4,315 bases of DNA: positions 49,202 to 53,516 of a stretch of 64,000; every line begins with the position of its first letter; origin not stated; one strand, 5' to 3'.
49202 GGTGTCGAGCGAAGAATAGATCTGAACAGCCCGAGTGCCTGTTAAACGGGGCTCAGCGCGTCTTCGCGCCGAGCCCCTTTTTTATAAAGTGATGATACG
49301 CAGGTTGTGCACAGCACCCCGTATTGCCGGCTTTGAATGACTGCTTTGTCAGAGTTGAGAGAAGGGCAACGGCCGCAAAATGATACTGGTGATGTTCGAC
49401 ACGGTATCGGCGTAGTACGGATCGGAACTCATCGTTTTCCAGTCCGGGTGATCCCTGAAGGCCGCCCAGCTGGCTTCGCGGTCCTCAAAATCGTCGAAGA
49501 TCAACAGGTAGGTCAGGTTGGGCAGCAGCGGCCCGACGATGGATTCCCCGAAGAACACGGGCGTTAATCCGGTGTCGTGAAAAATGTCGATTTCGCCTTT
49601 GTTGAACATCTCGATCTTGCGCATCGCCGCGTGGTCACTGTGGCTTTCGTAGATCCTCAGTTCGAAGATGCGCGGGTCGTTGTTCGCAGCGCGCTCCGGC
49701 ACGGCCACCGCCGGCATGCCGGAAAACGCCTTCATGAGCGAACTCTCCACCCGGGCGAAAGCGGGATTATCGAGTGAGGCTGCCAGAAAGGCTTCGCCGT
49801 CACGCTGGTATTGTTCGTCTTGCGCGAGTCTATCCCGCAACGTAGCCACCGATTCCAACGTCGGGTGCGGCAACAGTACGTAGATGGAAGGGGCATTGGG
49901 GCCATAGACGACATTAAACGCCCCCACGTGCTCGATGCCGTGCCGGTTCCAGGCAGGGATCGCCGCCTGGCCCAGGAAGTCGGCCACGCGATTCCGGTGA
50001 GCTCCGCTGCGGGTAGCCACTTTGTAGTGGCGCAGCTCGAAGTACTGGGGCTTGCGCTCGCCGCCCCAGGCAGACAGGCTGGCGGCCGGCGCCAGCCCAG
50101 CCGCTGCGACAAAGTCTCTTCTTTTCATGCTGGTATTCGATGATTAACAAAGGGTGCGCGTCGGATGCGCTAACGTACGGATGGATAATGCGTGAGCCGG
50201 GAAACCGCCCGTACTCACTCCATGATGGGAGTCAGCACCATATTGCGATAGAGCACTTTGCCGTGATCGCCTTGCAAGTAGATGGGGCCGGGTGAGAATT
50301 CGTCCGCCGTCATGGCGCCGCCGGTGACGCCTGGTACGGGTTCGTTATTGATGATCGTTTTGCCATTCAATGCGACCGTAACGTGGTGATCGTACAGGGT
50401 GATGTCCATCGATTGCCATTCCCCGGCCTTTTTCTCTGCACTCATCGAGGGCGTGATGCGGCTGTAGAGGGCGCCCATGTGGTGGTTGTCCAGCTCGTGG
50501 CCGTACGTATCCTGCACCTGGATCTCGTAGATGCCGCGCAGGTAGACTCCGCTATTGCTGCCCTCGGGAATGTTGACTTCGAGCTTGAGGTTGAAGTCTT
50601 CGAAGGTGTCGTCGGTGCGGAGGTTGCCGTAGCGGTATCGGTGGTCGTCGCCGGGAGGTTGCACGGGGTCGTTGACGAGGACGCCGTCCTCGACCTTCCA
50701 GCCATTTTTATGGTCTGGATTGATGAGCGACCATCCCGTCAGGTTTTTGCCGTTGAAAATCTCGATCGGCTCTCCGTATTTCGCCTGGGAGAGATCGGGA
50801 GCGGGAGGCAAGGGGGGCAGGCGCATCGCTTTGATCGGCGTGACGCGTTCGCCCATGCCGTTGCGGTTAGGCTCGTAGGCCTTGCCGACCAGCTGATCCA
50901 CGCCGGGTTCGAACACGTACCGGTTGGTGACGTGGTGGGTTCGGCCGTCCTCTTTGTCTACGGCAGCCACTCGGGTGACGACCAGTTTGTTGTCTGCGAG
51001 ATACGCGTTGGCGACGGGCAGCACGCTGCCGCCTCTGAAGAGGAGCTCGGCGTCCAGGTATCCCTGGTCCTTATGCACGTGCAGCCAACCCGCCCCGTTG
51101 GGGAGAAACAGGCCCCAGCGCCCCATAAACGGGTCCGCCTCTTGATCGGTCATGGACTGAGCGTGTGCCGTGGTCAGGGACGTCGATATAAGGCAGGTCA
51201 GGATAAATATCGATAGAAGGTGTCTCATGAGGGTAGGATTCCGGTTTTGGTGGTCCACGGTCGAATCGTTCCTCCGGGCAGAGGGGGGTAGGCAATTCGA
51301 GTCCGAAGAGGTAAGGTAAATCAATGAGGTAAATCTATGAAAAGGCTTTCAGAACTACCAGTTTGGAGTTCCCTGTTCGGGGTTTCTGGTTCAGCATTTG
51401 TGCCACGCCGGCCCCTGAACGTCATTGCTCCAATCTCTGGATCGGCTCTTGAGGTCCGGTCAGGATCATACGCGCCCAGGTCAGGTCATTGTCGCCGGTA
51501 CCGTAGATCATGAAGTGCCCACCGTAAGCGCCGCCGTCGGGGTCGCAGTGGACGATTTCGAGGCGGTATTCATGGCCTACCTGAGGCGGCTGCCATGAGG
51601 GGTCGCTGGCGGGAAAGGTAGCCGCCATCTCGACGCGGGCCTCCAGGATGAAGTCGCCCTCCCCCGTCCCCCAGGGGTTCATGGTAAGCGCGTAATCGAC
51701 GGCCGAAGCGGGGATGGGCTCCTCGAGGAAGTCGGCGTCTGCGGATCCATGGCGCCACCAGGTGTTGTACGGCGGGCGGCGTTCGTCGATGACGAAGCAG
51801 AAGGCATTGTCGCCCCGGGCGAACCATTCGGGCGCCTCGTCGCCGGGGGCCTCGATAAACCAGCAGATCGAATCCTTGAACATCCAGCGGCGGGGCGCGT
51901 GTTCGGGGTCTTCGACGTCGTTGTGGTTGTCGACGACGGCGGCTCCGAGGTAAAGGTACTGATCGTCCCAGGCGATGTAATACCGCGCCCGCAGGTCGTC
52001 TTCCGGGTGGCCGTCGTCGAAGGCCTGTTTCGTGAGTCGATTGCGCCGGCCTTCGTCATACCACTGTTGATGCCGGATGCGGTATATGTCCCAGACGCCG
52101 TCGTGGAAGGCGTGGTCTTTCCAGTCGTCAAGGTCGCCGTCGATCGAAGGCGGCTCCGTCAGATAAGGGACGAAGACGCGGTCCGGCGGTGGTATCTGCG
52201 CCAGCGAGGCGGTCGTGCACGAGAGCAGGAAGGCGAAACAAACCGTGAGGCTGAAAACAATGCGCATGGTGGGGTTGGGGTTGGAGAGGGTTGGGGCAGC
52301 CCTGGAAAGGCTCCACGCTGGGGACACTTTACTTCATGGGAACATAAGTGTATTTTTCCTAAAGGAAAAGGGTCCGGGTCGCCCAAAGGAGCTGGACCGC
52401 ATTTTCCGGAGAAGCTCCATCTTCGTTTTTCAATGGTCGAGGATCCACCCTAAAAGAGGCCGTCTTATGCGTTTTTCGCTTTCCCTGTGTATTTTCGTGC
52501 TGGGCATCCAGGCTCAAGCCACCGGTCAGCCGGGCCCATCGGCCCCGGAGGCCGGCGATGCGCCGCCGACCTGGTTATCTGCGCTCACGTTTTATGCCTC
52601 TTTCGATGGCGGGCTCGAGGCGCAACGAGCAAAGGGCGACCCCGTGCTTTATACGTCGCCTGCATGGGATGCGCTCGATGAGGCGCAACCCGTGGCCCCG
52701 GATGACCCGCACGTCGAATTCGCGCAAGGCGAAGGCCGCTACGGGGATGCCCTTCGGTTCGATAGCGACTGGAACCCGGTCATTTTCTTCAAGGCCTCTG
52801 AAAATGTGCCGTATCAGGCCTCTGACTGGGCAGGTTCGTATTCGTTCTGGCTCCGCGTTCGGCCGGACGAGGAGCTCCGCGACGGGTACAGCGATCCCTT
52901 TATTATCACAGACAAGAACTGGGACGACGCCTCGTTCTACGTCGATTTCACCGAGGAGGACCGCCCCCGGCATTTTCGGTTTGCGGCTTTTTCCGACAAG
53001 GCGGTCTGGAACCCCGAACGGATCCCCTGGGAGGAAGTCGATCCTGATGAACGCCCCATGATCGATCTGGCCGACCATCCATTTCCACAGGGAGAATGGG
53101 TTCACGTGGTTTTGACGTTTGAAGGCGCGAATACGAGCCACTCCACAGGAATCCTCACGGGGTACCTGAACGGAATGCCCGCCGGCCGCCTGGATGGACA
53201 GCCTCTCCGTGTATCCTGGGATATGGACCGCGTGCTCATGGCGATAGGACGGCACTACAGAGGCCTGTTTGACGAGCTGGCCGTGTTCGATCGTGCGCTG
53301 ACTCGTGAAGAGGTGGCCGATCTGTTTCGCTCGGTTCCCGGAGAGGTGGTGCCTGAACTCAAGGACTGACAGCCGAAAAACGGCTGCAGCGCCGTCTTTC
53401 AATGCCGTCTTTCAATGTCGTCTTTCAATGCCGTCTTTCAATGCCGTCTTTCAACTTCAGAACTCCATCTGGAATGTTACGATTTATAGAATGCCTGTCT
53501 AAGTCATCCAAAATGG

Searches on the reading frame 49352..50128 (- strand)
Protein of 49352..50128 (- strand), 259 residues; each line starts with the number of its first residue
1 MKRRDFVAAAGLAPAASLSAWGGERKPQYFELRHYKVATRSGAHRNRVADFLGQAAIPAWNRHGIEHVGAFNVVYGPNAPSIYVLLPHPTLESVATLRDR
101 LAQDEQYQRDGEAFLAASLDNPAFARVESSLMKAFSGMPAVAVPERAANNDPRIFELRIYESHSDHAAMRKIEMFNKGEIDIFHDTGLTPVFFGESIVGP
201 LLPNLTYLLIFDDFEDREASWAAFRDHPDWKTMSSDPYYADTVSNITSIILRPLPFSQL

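Call 28: search_protein_families(library=pfam, proteins=[window:49352-50128:-], max_evalue=0.001)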
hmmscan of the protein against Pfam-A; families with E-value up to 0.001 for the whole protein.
window:49352-50128:- (259 aa): 1 family
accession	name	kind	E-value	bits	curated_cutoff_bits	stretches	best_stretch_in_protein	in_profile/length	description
PF07978.19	NIPSNAP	-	2.2e-23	82.8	22.3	2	155-258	1-102/102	NIPSNAP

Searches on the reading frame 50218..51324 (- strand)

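Call 28: search_protein_families(library=pfam, proteins=[window:50218-51324:-], max_evalue=0.001)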
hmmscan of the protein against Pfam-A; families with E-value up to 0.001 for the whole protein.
window:50218-51324:- (369 aa): 1 family
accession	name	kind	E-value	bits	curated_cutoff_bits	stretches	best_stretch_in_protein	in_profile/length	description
PF06439.18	3keto-disac_hyd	-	8.6e-43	147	26.8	1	186-363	2-185/187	3-keto-disaccharide hydrolase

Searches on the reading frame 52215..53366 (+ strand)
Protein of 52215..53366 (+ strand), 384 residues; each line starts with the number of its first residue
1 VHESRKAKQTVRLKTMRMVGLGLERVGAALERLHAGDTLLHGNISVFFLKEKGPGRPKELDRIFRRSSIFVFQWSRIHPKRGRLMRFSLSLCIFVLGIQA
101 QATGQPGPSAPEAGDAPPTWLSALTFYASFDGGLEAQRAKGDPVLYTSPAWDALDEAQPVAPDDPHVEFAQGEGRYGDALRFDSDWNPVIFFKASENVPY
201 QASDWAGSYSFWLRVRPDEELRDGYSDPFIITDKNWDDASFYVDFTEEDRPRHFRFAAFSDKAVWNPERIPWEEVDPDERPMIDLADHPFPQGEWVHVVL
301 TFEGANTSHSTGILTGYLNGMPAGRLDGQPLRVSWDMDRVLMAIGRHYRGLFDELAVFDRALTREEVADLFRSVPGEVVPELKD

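Call 28: search_protein_families(library=pfam, proteins=[window:52215-53366:+], max_evalue=0.001)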
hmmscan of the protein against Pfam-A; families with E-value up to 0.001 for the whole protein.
window:52215-53366:+ (384 aa): 1 family
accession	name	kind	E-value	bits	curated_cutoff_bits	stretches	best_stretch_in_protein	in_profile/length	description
PF13385.13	Laminin_G_3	-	2.7e-11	44.2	27.6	1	225-368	32-151/151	Concanavalin A-like lectin/glucanases superfamily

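Call 42: search_protein_families(library=padloc, proteins=[window:52215-53366:+], max_evalue=0.01)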
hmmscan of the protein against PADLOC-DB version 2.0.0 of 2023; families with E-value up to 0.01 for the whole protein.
window:52215-53366:+ (384 aa): 0 families
